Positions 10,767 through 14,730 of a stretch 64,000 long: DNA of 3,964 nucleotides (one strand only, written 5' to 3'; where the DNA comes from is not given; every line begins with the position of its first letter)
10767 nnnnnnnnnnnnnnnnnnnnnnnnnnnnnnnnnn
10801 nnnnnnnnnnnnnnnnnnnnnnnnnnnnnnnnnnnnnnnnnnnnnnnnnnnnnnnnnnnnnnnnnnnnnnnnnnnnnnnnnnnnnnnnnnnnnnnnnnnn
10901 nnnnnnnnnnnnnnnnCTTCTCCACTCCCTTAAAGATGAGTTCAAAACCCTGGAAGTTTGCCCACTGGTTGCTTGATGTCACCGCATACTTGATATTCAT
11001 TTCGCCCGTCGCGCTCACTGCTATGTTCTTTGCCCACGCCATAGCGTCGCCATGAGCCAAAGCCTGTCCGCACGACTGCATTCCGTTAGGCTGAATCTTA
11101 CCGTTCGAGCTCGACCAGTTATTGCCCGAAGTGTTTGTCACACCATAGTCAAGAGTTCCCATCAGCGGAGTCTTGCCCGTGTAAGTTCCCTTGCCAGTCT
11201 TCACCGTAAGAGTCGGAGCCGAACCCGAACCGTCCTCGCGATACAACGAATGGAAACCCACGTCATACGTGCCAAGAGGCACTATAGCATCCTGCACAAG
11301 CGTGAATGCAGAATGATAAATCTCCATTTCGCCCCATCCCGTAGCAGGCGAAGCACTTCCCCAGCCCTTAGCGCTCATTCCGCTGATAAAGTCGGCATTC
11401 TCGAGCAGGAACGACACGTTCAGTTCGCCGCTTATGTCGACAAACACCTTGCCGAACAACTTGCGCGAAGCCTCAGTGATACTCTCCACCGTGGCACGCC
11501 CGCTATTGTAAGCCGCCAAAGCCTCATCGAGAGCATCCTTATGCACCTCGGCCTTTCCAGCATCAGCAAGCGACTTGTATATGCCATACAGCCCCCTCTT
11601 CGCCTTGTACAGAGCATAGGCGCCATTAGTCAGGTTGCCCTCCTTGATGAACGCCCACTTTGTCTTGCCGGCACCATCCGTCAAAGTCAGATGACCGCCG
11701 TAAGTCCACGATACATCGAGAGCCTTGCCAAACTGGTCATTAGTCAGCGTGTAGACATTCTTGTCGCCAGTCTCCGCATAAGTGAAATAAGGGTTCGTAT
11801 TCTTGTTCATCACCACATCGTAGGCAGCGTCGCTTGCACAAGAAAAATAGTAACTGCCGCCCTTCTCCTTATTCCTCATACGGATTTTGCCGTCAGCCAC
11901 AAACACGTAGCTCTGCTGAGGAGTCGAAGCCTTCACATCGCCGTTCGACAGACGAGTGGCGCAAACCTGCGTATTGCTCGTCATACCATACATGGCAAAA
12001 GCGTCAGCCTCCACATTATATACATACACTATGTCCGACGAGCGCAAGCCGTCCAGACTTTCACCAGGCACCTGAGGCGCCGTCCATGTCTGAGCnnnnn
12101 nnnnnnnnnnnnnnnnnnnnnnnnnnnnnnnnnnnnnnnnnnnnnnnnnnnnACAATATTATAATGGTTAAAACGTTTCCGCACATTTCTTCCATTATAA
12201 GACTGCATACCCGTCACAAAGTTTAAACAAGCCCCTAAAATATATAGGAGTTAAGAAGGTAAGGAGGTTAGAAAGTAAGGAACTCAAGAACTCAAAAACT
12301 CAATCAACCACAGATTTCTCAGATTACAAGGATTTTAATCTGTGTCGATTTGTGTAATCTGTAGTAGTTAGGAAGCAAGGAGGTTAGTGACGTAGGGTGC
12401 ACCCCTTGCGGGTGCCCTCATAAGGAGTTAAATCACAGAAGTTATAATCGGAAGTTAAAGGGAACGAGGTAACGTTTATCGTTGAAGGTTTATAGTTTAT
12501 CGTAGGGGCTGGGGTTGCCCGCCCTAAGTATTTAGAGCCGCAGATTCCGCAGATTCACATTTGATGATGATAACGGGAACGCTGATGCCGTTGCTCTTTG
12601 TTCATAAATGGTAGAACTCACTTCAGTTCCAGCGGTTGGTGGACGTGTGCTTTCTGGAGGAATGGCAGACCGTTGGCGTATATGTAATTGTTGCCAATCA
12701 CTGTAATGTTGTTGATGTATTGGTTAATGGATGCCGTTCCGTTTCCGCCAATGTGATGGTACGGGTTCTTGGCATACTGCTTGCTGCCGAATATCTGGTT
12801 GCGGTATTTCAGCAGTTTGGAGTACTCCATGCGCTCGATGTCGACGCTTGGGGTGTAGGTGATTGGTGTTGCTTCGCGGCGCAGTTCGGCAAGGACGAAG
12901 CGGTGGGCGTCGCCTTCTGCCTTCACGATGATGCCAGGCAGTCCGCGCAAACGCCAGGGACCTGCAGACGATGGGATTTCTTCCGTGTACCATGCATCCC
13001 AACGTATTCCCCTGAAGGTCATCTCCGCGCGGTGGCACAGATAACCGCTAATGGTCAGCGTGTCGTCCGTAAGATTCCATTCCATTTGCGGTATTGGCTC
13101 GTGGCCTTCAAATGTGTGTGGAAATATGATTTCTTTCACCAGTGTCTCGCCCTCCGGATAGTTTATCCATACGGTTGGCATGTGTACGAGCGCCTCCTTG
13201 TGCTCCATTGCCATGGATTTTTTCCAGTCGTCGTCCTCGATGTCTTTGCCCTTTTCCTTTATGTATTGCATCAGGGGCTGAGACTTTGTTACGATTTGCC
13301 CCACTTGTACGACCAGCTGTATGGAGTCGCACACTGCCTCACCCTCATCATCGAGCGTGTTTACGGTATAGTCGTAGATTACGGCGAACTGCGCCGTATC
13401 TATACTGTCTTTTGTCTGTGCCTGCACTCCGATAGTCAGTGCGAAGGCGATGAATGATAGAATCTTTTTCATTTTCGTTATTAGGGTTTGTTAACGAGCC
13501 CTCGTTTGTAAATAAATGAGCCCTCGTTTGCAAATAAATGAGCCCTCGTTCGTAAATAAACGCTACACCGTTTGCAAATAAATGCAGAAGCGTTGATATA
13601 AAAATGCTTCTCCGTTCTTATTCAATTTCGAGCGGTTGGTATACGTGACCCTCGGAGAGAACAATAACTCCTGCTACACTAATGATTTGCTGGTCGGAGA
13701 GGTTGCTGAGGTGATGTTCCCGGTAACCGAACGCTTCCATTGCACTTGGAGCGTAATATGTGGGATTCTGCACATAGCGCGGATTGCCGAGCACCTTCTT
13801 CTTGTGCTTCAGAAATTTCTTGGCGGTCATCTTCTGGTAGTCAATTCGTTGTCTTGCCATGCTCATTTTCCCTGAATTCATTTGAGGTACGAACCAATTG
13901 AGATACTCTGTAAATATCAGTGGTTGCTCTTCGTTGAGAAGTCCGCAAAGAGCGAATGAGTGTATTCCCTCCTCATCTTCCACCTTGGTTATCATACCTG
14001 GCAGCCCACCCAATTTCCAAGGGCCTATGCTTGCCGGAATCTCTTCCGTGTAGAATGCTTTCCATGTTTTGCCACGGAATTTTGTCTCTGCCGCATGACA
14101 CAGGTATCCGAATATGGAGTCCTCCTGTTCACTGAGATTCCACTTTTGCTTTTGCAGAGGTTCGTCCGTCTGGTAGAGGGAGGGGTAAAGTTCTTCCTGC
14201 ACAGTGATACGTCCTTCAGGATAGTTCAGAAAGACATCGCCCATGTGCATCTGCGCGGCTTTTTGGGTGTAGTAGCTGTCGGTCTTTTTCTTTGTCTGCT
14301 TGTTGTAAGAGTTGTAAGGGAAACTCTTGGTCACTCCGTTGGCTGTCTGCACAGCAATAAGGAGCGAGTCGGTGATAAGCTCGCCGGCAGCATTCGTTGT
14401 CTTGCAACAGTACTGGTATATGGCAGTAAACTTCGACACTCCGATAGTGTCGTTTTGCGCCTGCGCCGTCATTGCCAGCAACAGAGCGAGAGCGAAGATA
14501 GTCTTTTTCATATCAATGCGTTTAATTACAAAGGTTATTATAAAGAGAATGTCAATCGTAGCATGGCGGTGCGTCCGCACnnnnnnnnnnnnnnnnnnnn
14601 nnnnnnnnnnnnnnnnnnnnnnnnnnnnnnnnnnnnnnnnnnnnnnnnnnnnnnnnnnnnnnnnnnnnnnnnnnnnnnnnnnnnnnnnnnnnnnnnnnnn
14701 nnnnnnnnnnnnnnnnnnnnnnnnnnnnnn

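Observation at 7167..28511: Three giant paralogs share one N-terminal scaffold but carry different catalytic heads (glycosidase vs metallopeptidase)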

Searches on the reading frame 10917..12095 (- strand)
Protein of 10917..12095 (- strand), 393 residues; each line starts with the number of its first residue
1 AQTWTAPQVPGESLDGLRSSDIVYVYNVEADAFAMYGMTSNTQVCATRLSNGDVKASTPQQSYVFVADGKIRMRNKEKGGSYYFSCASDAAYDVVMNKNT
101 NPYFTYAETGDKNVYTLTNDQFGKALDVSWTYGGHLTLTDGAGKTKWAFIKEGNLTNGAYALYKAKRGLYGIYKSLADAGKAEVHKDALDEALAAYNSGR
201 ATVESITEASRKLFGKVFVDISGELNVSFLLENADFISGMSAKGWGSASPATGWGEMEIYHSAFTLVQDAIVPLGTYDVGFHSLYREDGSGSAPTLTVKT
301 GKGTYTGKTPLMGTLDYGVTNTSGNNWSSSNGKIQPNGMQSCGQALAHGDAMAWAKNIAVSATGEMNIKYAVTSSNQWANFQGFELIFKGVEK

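Call 59: search_protein_representatives(alignment_id=A4)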
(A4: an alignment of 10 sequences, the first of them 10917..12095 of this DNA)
Query: 10 sequences, 501 profile positions. Proteins with E-value up to 0.001 (for the whole library): 1196; up to 1e-10: 410; up to 1e-30: 66. The best 150 are listed.
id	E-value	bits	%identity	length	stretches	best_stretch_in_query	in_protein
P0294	1.8e-214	729.4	-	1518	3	10-487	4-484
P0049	7.3e-200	681.2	-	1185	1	1-485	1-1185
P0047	1.1e-198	677.3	-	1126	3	1-475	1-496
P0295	5.8e-188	641.9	-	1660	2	17-484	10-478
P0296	9.8e-165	565.3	-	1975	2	20-470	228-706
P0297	1.1e-164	565.2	-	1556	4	4-498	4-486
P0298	3.6e-162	556.9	-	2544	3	22-474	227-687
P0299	3.5e-156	537.1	-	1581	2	2-471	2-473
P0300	2.0e-155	534.6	-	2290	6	1-490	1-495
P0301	7.1e-153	526.2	-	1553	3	1-483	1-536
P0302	4.0e-152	523.7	-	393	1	47-430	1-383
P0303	5.6e-151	519.9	-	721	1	7-498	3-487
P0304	5.7e-148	510.0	-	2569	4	29-461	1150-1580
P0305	2.2e-146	504.8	-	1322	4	1-493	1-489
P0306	2.7e-146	504.5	-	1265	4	22-422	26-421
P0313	4.1e-134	464.3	-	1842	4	25-469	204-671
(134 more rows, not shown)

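Call 63: search_protein_families(library=pfam, alignment_id=A5, max_evalue=0.0001)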
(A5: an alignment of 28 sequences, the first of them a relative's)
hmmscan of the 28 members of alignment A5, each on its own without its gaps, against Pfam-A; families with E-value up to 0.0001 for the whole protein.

A. member 1, P0296 (1975 aa): 0 families

B. families by the number of members that match (of 28 scanned): 8 families
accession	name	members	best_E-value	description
PF00404.24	Dockerin_1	2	2.7e-09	Dockerin type I domain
PF13350.11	Y_phosphatase3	1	2.2e-25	Tyrosine phosphatase family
PF13385.13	Laminin_G_3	1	1.5e-20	Concanavalin A-like lectin/glucanases superfamily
PF14200.12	RicinB_lectin_2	1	3.4e-20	Ricin-type beta-trefoil lectin domain-like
PF00388.25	PI-PLC-X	1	3.9e-06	Phosphatidylinositol-specific phospholipase C, X domain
PF22925.3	TS_C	1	5.7e-06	Trans-sialidase, C-terminal domain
PF07495.19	Y_Y_Y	1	1e-05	Y_Y_Y domain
PF16405.10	DUF5013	1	3.1e-05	Domain of unknown function (DUF5013)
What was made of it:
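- Sporadic fusions to unrelated domains occur, such as Y_phosphatase3 and PI-PLC-X (call 63).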

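Call 65: find_encoding_contigs(protein=P0295, flank=10000, max_places=3)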
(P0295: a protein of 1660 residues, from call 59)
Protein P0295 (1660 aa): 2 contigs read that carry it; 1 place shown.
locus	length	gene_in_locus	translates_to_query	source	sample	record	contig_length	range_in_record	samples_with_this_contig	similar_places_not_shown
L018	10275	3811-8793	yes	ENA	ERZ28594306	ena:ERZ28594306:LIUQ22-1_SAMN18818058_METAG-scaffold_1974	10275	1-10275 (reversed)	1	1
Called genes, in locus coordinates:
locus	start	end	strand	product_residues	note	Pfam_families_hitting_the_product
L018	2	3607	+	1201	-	?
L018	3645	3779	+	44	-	-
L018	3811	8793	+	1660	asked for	PF11790:Glyco_hydro_cc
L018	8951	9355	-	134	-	PF11969:DcpS_C, PF01230:HIT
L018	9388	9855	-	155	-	PF03449:GreA_GreB_N, PF01272:GreA_GreB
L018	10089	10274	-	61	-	?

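Call 68: search_protein_families(library=pfam, proteins=[P0298, P0296, P0299, P0301, P0313], max_evalue=0.001)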
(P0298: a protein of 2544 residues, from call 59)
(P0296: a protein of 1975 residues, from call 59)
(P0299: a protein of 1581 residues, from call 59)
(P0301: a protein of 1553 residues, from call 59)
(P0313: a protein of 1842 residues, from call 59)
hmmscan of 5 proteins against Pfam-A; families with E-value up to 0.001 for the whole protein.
P0298 (2544 aa): 0 families

P0296 (1975 aa): 0 families

P0299 (1581 aa): 0 families

P0301 (1553 aa): 0 families

P0313 (1842 aa): 0 families
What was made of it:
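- Tried and rejected: It gave only sporadic domains, and the five longest had no hit at all (calls 63, 68).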

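Call 71: find_encoding_contigs(protein=P0304, flank=6000, max_places=2)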
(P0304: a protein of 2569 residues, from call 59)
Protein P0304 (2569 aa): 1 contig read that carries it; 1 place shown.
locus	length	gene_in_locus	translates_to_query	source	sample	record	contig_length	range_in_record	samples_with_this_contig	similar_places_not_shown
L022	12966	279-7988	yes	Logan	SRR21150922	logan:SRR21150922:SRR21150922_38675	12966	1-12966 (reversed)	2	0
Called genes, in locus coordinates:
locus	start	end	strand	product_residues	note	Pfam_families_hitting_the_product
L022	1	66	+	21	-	?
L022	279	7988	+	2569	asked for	-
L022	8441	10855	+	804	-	PF09479:Flg_new (faint), PF18998:Flg_new_2 (faint), PF00404:Dockerin_1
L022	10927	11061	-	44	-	-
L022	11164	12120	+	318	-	PF13306:LRR_5, PF13855:LRR_8 (faint), PF13306:LRR_5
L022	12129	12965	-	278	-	?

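Call 72: find_encoding_contigs(protein=P0294, flank=10000, max_places=2)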
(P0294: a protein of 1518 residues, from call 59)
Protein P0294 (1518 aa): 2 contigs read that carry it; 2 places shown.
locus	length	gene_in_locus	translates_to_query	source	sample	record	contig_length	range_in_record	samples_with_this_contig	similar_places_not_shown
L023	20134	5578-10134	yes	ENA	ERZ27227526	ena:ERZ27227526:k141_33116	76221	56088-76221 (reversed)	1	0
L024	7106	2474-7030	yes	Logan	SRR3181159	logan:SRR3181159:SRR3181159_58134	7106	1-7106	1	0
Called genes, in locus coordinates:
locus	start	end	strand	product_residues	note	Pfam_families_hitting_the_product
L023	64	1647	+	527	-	PF04616:Glyco_hydro_43, PF17851:GH43_C2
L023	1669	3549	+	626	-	PF07944:Beta-AFase-like_GH127_cat, PF20736:Glyco_hydro127M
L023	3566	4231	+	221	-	PF14508:GH97_N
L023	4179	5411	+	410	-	PF10566:Glyco_hydro_97, PF14509:GH97_C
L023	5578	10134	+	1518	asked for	-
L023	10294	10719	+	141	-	PF14310:Fn3-like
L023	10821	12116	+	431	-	-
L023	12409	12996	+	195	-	PF03938:OmpH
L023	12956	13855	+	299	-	PF01177:Asp_Glu_race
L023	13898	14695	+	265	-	PF02517:Rce1-like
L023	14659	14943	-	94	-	-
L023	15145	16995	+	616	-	PF01558:POR, PF01855:POR_N, PF17147:PFOR_II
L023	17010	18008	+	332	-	PF02775:TPP_enzyme_C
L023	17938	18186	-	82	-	-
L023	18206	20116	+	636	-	PF00270:DEAD, PF00271:Helicase_C, PF28538:Helicase_helical, PF03880:DbpA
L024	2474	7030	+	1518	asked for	-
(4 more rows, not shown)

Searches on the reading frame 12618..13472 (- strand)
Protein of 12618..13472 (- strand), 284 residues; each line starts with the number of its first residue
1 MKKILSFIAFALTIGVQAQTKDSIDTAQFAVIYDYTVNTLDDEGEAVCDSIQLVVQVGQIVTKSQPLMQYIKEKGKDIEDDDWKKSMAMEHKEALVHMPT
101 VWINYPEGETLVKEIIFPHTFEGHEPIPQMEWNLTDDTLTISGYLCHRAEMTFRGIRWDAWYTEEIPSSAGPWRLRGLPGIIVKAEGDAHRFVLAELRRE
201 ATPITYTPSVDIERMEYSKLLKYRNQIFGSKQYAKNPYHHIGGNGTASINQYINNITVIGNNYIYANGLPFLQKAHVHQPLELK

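Call 10: search_protein_families(library=pfam, proteins=[window:12618-13472:-], max_evalue=0.001)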
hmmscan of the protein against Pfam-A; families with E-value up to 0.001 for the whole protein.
window:12618-13472:- (284 aa): 2 families
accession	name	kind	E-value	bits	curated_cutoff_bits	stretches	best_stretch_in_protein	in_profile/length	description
PF09697.16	Porph_ging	-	3e-09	37.8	25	1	159-183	56-80/81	Protein of unknown function (Porph_ging)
PF22252.2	PNGase_F-II_N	-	5.7e-05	23.3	27.6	1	127-184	75-132/173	N-glycanase peptide, N-terminal domain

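Call 54: search_protein_families(library=ncbifam, proteins=[window:12618-13472:-], max_evalue=0.001)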
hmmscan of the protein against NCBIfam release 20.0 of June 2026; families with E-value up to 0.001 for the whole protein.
window:12618-13472:- (284 aa): 1 family
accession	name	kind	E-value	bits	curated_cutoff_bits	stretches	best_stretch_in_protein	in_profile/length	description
TIGR01200.1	GLPGLI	subfamily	4.4e-37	128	50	1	2-220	1-221/229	GLPGLI family protein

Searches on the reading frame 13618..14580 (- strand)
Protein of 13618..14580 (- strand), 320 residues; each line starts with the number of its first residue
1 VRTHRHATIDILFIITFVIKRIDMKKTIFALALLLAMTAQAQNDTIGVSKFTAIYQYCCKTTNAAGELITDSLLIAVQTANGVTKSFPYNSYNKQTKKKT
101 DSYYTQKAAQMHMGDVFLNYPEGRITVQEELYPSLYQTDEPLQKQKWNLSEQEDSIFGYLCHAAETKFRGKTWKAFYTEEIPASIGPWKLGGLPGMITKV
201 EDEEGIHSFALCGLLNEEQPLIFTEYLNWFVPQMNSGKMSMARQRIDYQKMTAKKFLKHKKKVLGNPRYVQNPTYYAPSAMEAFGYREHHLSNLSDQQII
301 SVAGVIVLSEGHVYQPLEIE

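Call 10: search_protein_families(library=pfam, proteins=[window:13618-14580:-], max_evalue=0.001)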
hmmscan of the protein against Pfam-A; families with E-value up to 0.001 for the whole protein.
window:13618-14580:- (320 aa): 2 families
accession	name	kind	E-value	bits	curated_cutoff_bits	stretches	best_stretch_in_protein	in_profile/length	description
PF22252.2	PNGase_F-II_N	-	2.3e-06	27.8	27.6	1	139-200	72-133/173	N-glycanase peptide, N-terminal domain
PF09697.16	Porph_ging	-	9.6e-06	26.5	25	1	172-197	54-79/81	Protein of unknown function (Porph_ging)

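Call 54: search_protein_families(library=ncbifam, proteins=[window:13618-14580:-], max_evalue=0.001)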
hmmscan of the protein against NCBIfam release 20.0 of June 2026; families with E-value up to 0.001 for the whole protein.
window:13618-14580:- (320 aa): 1 family
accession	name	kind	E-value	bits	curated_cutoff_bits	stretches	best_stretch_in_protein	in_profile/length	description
TIGR01200.1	GLPGLI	subfamily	2e-35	122.7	50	1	25-223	1-205/229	GLPGLI family protein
